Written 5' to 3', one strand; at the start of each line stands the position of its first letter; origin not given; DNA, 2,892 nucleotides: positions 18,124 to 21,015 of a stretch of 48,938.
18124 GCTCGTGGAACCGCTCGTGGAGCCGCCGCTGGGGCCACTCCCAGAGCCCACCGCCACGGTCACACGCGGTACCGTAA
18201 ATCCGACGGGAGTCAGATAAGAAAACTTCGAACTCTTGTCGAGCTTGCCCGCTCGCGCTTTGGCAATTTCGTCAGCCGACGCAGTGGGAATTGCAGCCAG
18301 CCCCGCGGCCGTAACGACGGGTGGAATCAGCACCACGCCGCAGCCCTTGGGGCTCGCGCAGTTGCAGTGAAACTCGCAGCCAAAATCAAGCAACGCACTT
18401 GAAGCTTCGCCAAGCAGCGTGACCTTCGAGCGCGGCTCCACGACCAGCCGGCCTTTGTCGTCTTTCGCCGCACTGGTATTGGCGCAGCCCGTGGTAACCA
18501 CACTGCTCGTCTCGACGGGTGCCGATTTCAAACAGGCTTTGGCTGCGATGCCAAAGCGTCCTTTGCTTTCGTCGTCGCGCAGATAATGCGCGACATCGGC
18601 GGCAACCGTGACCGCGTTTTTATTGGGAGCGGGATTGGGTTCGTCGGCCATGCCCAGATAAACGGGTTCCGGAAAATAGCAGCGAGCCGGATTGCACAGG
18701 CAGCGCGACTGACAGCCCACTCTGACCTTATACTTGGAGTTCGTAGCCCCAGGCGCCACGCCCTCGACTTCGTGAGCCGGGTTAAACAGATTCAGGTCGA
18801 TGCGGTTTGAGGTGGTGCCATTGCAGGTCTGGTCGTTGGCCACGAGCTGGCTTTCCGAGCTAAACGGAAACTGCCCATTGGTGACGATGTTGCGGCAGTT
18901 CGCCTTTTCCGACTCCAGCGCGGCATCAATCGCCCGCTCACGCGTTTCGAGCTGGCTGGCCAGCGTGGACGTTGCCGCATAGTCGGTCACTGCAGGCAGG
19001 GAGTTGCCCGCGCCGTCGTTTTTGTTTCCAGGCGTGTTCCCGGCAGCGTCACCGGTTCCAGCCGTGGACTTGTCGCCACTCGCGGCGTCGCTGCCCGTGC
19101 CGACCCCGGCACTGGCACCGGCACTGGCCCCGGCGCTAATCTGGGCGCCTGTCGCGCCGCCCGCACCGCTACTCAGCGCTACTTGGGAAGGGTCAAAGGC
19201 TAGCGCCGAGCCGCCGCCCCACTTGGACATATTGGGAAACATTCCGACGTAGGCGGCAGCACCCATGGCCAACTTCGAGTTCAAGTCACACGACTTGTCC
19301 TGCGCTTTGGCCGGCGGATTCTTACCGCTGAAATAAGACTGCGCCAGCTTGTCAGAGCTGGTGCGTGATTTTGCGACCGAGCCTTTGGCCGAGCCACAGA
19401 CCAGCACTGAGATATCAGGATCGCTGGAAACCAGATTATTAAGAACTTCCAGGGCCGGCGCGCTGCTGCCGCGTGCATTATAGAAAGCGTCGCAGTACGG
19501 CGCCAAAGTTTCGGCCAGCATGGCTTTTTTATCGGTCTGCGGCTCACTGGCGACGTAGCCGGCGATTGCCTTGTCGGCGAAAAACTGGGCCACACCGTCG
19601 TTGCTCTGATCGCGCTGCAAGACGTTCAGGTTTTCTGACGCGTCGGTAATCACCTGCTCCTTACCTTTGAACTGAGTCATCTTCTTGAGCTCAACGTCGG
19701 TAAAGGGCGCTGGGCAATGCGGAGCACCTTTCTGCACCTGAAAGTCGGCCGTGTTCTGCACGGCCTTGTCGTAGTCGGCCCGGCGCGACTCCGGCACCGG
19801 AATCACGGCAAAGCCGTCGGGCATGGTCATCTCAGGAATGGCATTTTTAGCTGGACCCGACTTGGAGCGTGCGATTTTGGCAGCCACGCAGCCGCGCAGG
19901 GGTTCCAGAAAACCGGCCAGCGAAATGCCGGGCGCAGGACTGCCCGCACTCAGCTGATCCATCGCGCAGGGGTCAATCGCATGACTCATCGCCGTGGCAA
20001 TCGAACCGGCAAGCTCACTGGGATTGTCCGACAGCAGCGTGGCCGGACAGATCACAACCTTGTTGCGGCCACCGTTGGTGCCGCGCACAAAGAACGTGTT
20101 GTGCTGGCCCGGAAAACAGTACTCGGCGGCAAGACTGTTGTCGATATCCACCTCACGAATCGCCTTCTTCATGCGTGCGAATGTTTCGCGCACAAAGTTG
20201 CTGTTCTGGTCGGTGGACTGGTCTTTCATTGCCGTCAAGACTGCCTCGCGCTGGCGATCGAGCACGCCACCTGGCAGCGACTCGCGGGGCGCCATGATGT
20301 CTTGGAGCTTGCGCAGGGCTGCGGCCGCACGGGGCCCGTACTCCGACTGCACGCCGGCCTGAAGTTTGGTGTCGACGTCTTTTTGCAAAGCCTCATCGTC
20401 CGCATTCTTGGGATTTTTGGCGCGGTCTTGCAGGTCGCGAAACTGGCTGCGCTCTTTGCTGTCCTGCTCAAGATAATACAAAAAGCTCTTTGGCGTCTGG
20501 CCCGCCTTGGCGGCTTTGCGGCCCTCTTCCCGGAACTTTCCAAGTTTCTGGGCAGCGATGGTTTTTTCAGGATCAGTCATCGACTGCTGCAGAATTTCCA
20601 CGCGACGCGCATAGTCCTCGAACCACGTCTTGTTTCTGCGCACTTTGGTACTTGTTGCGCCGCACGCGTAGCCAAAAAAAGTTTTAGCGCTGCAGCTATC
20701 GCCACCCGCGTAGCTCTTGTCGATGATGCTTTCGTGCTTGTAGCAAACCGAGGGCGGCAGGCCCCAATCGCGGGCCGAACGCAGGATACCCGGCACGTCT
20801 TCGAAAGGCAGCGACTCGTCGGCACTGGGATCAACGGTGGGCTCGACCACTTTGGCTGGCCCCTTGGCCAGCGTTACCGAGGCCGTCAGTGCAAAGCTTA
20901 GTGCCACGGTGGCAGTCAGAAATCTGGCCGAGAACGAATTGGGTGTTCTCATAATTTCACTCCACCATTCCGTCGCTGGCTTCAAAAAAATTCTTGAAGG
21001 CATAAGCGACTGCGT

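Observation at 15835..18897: Eight tandem copies of an unrecognised cysteine module (C...C...C-x3-C-x-C-xn-C) in a ~1720-aa secreted protein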

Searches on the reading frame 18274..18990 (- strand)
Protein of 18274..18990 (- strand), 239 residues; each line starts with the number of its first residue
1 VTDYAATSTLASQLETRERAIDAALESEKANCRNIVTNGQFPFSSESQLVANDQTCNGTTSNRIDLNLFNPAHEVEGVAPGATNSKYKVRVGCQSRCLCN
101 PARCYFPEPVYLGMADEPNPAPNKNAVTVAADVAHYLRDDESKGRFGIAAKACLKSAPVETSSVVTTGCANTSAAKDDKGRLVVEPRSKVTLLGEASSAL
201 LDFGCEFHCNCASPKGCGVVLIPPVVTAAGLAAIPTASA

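Call 58: predict_structure(alignment_id=A3)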
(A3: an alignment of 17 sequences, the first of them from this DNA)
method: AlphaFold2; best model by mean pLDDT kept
length: 239 residues; sequences in the alignment: 17
mean_pLDDT: 86.1   pTM: 0.84
mean pLDDT of the five models: 86.1, 84.7, 84.6, 84.2, 83.5
residues with pLDDT >= 90: 130; 70-90: 83; 50-70: 21; < 50: 5
segments of 3 or more residues with pLDDT < 50: 1-5
pLDDT, mean of each block of 10 residues (from residue 1): 58 91 94 87 70 58 85 92 84 88 86 88 92 92 86 88 91 94 92 95 95 83 89 89
secondary structure, 60 per line:
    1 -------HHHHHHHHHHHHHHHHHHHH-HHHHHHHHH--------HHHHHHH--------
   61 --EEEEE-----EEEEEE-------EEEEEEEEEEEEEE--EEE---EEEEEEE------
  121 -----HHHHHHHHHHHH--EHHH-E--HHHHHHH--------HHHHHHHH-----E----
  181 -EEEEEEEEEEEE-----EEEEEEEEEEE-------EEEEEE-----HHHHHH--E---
elements in order: H8-27 H29-37 H46-52 E63-67 E73-78 E86-99 E102-104 E108-114 H126-137 H148-154 H163-170 E182-193 E199-209 E217-222 H228-233
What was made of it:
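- On The new 'six-Cys alpha/beta module' family defined here: AF2 model in call 58.
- Closest known: N-terminal cysteine cap. Different: C3 and C5 sit 6 residues apart on a straight strand and so cannot bond to each other as they do in the cap (call 58).
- Checked: In the model, C1 lies inside the second helix in M1 and near the end of a helix in M2 (call 58).
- C3, C4 and C5 lie on one face of a single strand, so a C3-C5 bond is impossible (call 58). The AF2 model of the didomain has pLDDT 86.1 and pTM 0.84 (call 58). C3, C4 and C5 lie on a straight beta strand (call 58). The predicted strand geometry excludes the 1-3 bond of the SLRP cap (call 58). The fold prediction is confident (call 58).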

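Call 61: fold_search(model_id=the predicted structure, library=pdb)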
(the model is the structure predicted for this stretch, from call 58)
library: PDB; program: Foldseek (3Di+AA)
matches with E <= 10: 213; with E <= 0.001: 0
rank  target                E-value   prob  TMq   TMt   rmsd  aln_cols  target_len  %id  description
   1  6jcx_C                2.2e-01  0.09  0.17  0.04  21.2       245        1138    6  Mycobacterium tuberculosis transcription initiation complex with ECF sigma factor sigma H and 6nt RNA (released 2019-05-29)
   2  6kop_C                2.2e-01  0.08  0.16  0.04  21.3       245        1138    6  Mycobacterium tuberculosis initial transcription complex comprising sigma H and 5'-OH RNA of 9 nt (released 2020-03-11)
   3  5uh5_C                2.3e-01  0.09  0.16  0.04  22.2       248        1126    7  Crystal structure of Mycobacterium tuberculosis transcription initiation complex containing 3 nt of RNA (released 2017-04-12)
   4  6yxu_C                2.3e-01  0.08  0.16  0.04  22.2       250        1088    6  Structure of Mycobacterium smegmatis HelD protein in complex with RNA polymerase core - State I, primary channel engag (released 2020-11-04)
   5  8q3i_C                3.1e-01  0.10  0.18  0.05  22.5       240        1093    8  Mycobacterium smegmatis RNA polymerase in complex with HelD, SigA and RbpA in State I (released 2024-08-14)
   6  6tye_C                3.1e-01  0.08  0.16  0.04  22.8       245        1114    6  Crystal structure of MTB sigma L transcription initiation complex with 5 nt long RNA primer (released 2020-03-11)
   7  8exy_C                4.9e-01  0.06  0.16  0.04  22.4       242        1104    8  M. tuberculosis RNAP paused complex with B. subtilis NusG and GMPCPP (released 2023-02-01)
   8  9e84_C                7.4e-01  0.05  0.17  0.05  20.9       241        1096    8  De Novo Mycobacterium tuberculosis transcription initiation promoter complex with 6-mer RNA and disordered Sigma-A reg (released 2025-10-01)
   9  6fbv_C                7.4e-01  0.05  0.16  0.04  21.8       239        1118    8  Single particle cryo em structure of Mycobacterium tuberculosis RNA polymerase in complex with Fidaxomicin (released 2018-02-28)
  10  8eoe_C                7.4e-01  0.04  0.15  0.04  22.6       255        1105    7  Mycobacterium tuberculosis transcription elongation complex with Bacillus subtilis NusG (EC_LG) (released 2023-02-01)
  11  8r3m_C                7.8e-01  0.07  0.14  0.04  13.5       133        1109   14  Mycobacterium smegnatis RNA polymerase transcription initiation complex with SigmaA, RbpA, HelD N-terminal, CO and PCh (released 2024-10-02)
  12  7zf2_C                8.8e-01  0.04  0.16  0.04  22.0       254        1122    7  Protomeric substructure from an octameric assembly of M. tuberculosis RNA polymerase in complex with sigma-b initiatio (released 2023-02-08)
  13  7z8q_c                8.8e-01  0.04  0.13  0.04  14.1       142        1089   15  Cryo-EM structure of Mycobacterium tuberculosis RNA polymerase core (released 2023-02-08)
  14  8qti_C                9.8e-01  0.04  0.17  0.04  25.2       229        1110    7  Mycobacterium smegnatis RNAP open promoter complex with SigmaA and RbpA (released 2024-10-02)
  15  4kbj_B                1.2e+00  0.04  0.16  0.11  20.7       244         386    7  Structure of Mtb RNAP Beta subunit B1 and B2 domains (released 2013-10-02)
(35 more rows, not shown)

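Call 66: search_solved_structures(query=A3, max_evalue=10, show_alignments=2)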
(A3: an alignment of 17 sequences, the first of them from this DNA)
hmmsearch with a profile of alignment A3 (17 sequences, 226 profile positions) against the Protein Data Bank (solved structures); distinct sequences matched with E-value up to 10: 0.
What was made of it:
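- On Catalogued Cys-repeat domains (EGF, TSP1, VWC, sushi/CCP, Kazal, knottin-type and others): PDB profile: 0 hits (call 66).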

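Call 97: fold_search(model_id=the predicted structure, library=viral)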
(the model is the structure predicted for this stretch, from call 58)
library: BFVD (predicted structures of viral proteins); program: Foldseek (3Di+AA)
matches with E <= 10: 496; with E <= 0.001: 0
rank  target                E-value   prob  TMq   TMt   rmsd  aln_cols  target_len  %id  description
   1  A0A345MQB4            1.5e-01  0.09  0.12  0.20  10.1       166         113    7  (no name in the UniProt tables at hand)
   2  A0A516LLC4            1.9e-01  0.13  0.16  0.19  12.1       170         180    8  (no name in the UniProt tables at hand)
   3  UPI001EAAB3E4         3.3e-01  0.06  0.14  0.08  16.7       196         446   11  (no name look-up for this kind of identifier)
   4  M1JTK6                4.1e-01  0.04  0.15  0.14  21.1       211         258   10  Uncharacterized protein [Spodoptera littoralis nuclear polyhedrosis virus]
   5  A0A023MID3            4.6e-01  0.35  0.18  0.49   4.4        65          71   15  Uncharacterized protein [Agrotis segetum granulosis virus]
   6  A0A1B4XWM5            4.9e-01  0.02  0.14  0.14  20.3       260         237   12  Uncharacterized protein [Tenacibaculum phage pT24]
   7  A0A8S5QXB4            5.1e-01  0.04  0.16  0.15  20.1       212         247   10  Uncharacterized protein [Siphoviridae sp. ctcuE16]
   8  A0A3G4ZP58            5.4e-01  0.18  0.17  0.28  11.5        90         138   11  Uncharacterized protein [Terrestrivirus sp.]
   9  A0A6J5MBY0            5.8e-01  0.15  0.13  0.29   7.2        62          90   19  Uncharacterized protein [uncultured Caudovirales phage]
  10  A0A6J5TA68            5.8e-01  0.02  0.13  0.06  23.3       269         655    9  NAT_SF domain containing protein [uncultured Caudovirales phage]
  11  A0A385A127            6.1e-01  0.06  0.18  0.11  20.5       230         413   11  (no name in the UniProt tables at hand)
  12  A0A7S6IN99            6.5e-01  0.02  0.13  0.07  21.0       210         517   12  Putative capsid protein [Alteromonas phage phiAFP1]
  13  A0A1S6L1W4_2          7.3e-01  0.04  0.18  0.07  16.7       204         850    9  (no name in the UniProt tables at hand)
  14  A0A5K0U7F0            7.3e-01  0.03  0.16  0.07  22.4       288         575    8  Uncharacterized protein [Yasminevirus sp. GU-2018]
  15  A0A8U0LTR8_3          7.7e-01  0.14  0.23  0.07  13.9       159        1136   12  (no name in the UniProt tables at hand)
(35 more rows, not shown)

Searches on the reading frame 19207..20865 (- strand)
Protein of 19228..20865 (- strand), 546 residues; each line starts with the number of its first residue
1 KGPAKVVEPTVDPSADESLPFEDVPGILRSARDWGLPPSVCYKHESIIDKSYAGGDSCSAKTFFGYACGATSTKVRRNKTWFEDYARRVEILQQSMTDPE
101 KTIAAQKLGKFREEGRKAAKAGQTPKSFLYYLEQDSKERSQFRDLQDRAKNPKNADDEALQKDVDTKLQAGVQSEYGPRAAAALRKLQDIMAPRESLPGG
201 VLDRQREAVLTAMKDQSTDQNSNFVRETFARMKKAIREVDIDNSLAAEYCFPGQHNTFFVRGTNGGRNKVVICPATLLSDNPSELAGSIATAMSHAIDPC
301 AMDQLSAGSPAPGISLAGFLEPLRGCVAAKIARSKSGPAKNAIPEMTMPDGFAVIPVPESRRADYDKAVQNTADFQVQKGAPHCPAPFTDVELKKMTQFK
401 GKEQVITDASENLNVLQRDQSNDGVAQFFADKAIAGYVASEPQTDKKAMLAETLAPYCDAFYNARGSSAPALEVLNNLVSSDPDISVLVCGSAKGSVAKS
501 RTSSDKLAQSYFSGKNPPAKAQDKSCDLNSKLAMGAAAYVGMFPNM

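Call 23: find_homologous_proteins(query=window:19228-20865:-, max_evalue=0.01)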
Query window:19228-20865:-: 8000 candidates shared short words with the query, none scored E <= 0.01.
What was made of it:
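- Tried and rejected: With the N-domain alone it returned nothing, not even the protein itself, so that result is uninformative (call 23).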

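Call 40: search_protein_families(library=pfam, proteins=[window:19228-20865:-], max_evalue=10)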
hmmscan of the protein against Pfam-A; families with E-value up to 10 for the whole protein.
window:19228-20865:- (546 aa): 3 families
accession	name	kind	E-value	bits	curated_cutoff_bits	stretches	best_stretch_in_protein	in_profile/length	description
PF07237.17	DUF1428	-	0.058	14.1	27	1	352-402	6-56/102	Protein of unknown function (DUF1428)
PF08166.18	PELP1_HEAT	-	0.17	12.4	25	1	487-521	17-51/61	PELP1, middle domain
PF09753.14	Use1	-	0.28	11.2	38.3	1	77-173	49-150/243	Membrane fusion protein Use1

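Call 65: search_solved_structures(query=A4, max_evalue=10, show_alignments=3)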
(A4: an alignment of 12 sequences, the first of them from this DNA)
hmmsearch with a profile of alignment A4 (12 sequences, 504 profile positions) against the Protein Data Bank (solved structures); distinct sequences matched with E-value up to 10: 6.
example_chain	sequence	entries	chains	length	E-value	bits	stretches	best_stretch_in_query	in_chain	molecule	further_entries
9kme_A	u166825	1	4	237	0.29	13.4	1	89-208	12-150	soluble bacteriorhodopsin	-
8hw5_A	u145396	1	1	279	1.2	11.5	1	91-221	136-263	CP312R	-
5w9a_A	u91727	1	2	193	1.2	11.4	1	102-210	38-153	Tripartite motif-containing protein 5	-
6swy_9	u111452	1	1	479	1.8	10.8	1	96-220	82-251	Protein FYV10,Protein FYV10,Protein FYV10,Protein FYV10,Protein FYV10,Protein FYV10,Protei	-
4tn3_A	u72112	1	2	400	5.4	9.3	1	103-209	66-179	TRIM5/cyclophilin A fusion protein/T4 Lysozyme chimera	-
7zcg_B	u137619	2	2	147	5.5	9.2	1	62-171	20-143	Charged multivesicular body protein 2a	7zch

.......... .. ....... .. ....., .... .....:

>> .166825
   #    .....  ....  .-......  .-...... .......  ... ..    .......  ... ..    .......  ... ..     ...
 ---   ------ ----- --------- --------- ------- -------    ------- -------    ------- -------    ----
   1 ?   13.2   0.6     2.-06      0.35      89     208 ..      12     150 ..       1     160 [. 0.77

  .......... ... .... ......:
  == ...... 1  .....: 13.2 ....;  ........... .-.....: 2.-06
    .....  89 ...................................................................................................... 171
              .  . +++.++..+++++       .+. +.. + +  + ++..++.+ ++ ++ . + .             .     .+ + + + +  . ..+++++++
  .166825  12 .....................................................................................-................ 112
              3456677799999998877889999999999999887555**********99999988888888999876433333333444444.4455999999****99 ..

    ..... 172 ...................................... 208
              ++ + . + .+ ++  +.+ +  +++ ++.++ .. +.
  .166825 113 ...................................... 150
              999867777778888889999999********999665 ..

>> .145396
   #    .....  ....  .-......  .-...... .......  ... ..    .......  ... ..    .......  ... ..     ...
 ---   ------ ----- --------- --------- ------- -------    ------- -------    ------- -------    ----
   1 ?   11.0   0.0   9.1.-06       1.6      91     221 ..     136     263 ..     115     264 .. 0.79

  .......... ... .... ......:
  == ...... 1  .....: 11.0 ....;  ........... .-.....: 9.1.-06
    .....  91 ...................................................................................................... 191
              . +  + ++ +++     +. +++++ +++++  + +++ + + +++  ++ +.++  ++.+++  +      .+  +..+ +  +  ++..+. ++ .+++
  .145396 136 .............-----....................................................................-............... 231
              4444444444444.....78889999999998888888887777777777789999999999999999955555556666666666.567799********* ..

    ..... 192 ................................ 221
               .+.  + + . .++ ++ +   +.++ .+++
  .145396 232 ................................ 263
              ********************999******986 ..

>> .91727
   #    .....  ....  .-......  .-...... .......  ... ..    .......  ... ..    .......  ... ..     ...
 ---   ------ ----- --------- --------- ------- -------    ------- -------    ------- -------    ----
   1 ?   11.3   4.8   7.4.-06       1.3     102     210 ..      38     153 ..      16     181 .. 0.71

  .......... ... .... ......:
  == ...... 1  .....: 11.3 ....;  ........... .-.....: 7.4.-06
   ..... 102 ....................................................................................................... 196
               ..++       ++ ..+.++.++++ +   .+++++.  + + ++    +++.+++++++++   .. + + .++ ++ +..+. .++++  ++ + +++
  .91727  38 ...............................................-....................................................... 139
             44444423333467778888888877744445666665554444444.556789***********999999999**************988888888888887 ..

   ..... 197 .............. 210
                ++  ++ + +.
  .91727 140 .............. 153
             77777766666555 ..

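Call 75: predict_structure(alignment_id=A4)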
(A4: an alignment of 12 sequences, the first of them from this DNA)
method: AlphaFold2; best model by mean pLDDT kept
length: 538 residues; sequences in the alignment: 12
mean_pLDDT: 75.4   pTM: 0.81
mean pLDDT of the five models: 75.4, 70.9, 70.5, 70.3, 69.5
residues with pLDDT >= 90: 154; 70-90: 228; 50-70: 77; < 50: 79
segments of 3 or more residues with pLDDT < 50: 1-39, 332-339, 383-399, 447-450, 530-538
pLDDT, mean of each block of 10 residues (from residue 1): 37 41 29 38 75 84 89 94 89 93 90 85 76 90 92 92 95 90 82 89 84 92 91 75 79 88 91 94 88 70 86 71 55 43 73 75 73 65 43 39 76 93 87 91 61 75 86 73 75 81 57 82 69 32
secondary structure, 60 per line:
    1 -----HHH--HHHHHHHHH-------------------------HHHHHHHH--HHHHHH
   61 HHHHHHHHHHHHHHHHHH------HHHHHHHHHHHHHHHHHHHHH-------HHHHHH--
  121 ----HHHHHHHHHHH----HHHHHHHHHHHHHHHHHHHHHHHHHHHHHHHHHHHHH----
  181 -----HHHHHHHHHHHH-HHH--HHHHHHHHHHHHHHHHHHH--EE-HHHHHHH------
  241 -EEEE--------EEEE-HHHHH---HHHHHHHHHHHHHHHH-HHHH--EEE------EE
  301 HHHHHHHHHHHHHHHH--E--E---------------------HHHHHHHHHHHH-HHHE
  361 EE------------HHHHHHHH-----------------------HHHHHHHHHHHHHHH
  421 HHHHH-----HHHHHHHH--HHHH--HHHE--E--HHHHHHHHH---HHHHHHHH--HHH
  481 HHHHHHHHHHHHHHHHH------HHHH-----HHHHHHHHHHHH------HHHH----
elements in order: H11-19 H45-52 H55-78 H85-105 H113-118 H125-135 H140-176 H186-197 H204-222 H228-234 E242-245 E254-257 H259-263 H267-282 H284-287 E290-292 H301-316 H344-355 E360-362 H375-382 H406-425 H431-438 H441-444 H456-464 H468-475 H478-497 H504-507 H513-524 H531-534
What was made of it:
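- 19207..20820 (-): N-terminal domain (residues 45-582), mostly helical. Its core (residues ~225-582) is a degenerate zincin-like (M13-like) domain without zinc ligands. AF2 pLDDT 75.4, pTM 0.81 (call 75).
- Closest known: M13. Same: The predicted strand-strand-helix topology around the motif fits a zincin core (call 75).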

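Call 77: fold_search(model_id=the predicted structure, library=pdb)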
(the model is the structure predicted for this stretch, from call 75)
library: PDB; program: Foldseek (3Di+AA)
matches with E <= 10: 100; with E <= 0.001: 0
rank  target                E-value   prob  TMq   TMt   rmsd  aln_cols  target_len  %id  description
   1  8w8e_V                8.5e-01  0.03  0.10  0.10  26.2       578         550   11  human co-transcriptional RNA capping enzyme RNGTT (released 2024-04-10)
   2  5giv_C                8.8e-01  0.06  0.13  0.14  24.5       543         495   11  Crystal structure of M32 carboxypeptidase from Deinococcus radiodurans R1 (released 2017-07-12)
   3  2bxh_A                1.0e+00  0.04  0.11  0.10  28.4       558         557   11  Human serum albumin complexed with indoxyl sulfate (released 2005-09-22)
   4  8b4o_A                1.1e+00  0.06  0.13  0.14  26.5       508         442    9  Cryo-EM structure of cytochrome bd oxidase from C. glutamicum (released 2022-12-28)
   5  4k71_A                1.1e+00  0.04  0.11  0.11  27.9       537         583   10  Crystal structure of a high affinity Human Serum Albumin variant bound to the Neonatal Fc Receptor (released 2013-10-23)
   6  8qkd                  1.3e+00  0.04  0.10  0.15  22.8       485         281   12  X-ray crystal structure of a de novo designed single-chain parallel coiled-coil alpha-helical barrel with 5 inner helice (released 2024-07-03)
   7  6bfi_B                1.3e+00  0.02  0.08  0.07  24.3       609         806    9  Vinculin homolog in a sponge (phylum Porifera) reveals vertebrate-like cell adhesions involved in early multicellular  (released 2018-06-13)
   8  7u8o_S                1.8e+00  0.05  0.06  0.13  18.8       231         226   12  Structure of porcine V-ATPase with mEAK7 and SidK, Rotary state 2 (released 2022-07-06)
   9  4b2t_h                1.8e+00  0.02  0.09  0.11  22.5       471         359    9  The crystal structures of the eukaryotic chaperonin CCT reveal its functional partitioning (released 2013-03-20)
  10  8vli_A                1.8e+00  0.02  0.11  0.11  21.2       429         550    9  Cryo-EM structure of human HGSNAT bound with CoA and product analog (released 2024-06-26)
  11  7x7x_A                1.9e+00  0.02  0.11  0.11  27.6       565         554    9  Human serum albumin complex with deschloro-aripiprazole (released 2022-09-07)
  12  9r9o_SF               2.0e+00  0.04  0.08  0.16  16.1       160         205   10  Yeast 80S with nascent chain in complex with Ssb1-ADP in the S1 state (released 2025-12-24)
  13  3o0y_B                2.0e+00  0.04  0.14  0.14  22.4       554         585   10  The crystal structure of the putative lipoprotein from Colwellia psychrerythraea (released 2010-09-22)
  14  5x52_A                2.0e+00  0.02  0.11  0.10  28.1       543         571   11  Human serum albumin complexed with octanoate and N-acetyl-L-methionine (released 2017-05-17)
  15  7udm_B                2.1e+00  0.03  0.09  0.14  21.6       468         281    8  Crystal structure of designed helical repeat protein RPB_PLP1_R6 in alternative conformation 1 (with peptide) (released 2023-03-22)
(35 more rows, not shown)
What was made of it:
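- Tried and rejected: Foldseek with both models against PDB, and with the didomain against BFVD: nothing at E<=1e-3 (calls 61, 77, 97).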
